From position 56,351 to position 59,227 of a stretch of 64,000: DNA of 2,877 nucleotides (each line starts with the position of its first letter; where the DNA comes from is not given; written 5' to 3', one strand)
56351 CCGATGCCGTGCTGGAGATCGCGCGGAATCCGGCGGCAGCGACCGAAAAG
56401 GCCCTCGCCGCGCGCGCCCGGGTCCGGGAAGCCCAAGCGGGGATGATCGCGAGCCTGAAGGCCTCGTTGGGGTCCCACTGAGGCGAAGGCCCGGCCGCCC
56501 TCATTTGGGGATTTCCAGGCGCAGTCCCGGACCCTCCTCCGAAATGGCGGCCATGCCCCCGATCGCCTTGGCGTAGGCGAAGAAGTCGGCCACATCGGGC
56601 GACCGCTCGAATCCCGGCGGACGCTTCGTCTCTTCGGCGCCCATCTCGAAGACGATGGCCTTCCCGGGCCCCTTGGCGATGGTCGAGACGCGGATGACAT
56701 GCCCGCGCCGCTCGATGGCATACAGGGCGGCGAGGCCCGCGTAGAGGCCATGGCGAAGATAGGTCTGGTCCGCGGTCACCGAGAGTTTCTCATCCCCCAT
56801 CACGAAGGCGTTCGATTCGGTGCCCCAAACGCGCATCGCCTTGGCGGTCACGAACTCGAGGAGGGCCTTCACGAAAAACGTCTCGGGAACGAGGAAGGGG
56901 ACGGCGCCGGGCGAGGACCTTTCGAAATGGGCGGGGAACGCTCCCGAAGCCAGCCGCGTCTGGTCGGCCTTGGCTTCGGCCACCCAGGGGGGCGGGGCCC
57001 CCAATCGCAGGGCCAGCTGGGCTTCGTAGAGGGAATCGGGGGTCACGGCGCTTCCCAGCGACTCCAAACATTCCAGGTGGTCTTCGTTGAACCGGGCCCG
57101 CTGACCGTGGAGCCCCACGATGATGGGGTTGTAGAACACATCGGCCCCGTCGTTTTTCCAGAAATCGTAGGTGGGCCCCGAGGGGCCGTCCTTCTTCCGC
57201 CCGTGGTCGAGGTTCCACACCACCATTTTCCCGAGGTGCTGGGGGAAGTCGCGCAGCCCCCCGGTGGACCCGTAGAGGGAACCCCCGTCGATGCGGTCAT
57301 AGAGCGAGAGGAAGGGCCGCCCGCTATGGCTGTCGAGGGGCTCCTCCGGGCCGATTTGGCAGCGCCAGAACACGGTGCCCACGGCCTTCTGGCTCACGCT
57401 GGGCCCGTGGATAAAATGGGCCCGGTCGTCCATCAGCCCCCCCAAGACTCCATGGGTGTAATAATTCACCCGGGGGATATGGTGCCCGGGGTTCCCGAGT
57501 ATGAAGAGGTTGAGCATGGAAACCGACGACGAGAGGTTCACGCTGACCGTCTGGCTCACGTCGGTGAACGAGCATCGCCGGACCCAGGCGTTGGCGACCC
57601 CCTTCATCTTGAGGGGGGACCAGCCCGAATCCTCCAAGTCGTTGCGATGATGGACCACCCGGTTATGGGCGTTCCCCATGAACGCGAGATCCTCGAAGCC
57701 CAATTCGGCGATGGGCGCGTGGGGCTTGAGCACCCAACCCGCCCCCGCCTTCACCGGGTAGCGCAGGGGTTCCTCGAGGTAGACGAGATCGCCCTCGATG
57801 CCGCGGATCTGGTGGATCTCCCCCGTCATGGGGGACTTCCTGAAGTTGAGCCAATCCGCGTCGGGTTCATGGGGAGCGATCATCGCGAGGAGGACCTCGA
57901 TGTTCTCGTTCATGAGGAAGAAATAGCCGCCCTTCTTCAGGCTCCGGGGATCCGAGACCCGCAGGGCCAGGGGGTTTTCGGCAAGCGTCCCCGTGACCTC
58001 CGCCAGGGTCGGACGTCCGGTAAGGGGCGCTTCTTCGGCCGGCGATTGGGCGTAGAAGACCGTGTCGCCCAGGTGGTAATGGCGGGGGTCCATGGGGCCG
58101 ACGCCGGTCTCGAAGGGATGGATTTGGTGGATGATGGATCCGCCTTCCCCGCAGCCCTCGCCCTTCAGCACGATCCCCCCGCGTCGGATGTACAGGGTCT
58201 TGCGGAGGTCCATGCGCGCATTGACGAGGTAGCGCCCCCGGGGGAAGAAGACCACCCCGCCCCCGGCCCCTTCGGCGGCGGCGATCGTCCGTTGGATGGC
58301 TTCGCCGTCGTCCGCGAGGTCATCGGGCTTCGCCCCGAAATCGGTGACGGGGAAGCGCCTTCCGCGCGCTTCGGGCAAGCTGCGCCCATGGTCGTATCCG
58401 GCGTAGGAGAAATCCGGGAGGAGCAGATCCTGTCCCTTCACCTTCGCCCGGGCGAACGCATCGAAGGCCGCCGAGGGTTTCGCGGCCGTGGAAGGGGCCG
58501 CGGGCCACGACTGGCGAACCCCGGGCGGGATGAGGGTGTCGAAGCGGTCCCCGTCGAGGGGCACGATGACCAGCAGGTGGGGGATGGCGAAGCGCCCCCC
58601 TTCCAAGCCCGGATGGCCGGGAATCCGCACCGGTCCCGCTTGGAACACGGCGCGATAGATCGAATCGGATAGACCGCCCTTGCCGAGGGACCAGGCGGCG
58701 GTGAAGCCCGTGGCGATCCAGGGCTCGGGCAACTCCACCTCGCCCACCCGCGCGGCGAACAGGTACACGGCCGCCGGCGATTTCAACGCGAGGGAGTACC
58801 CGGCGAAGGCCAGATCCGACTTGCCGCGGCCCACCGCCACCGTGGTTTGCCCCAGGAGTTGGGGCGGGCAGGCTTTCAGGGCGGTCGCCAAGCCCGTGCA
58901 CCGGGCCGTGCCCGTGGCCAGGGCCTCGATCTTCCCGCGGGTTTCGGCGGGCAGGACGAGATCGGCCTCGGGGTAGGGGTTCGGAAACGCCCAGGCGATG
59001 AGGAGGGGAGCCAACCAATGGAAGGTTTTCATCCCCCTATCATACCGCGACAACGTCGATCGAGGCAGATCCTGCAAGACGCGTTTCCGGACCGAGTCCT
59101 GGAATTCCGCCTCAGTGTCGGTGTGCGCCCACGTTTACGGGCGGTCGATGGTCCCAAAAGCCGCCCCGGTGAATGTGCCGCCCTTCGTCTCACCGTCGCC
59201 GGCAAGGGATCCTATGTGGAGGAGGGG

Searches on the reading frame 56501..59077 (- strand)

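Call 30: search_protein_families(library=pfam, proteins=[window:56501-59077:-])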
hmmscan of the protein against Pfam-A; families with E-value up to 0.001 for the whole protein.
window:56501-59077:- (858 aa): 2 families
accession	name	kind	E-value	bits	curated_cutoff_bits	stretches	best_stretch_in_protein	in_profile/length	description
PF16315.10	DUF4955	-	4.2e-37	128.1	25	1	556-701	3-148/149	Domain of unknown function (DUF4955)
PF12708.12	Pect-lyase_RHGA_epim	-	4.9e-11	43.3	27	1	244-308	4-62/213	Rhamnogalacturonase A/epimerase, pectate lyase-like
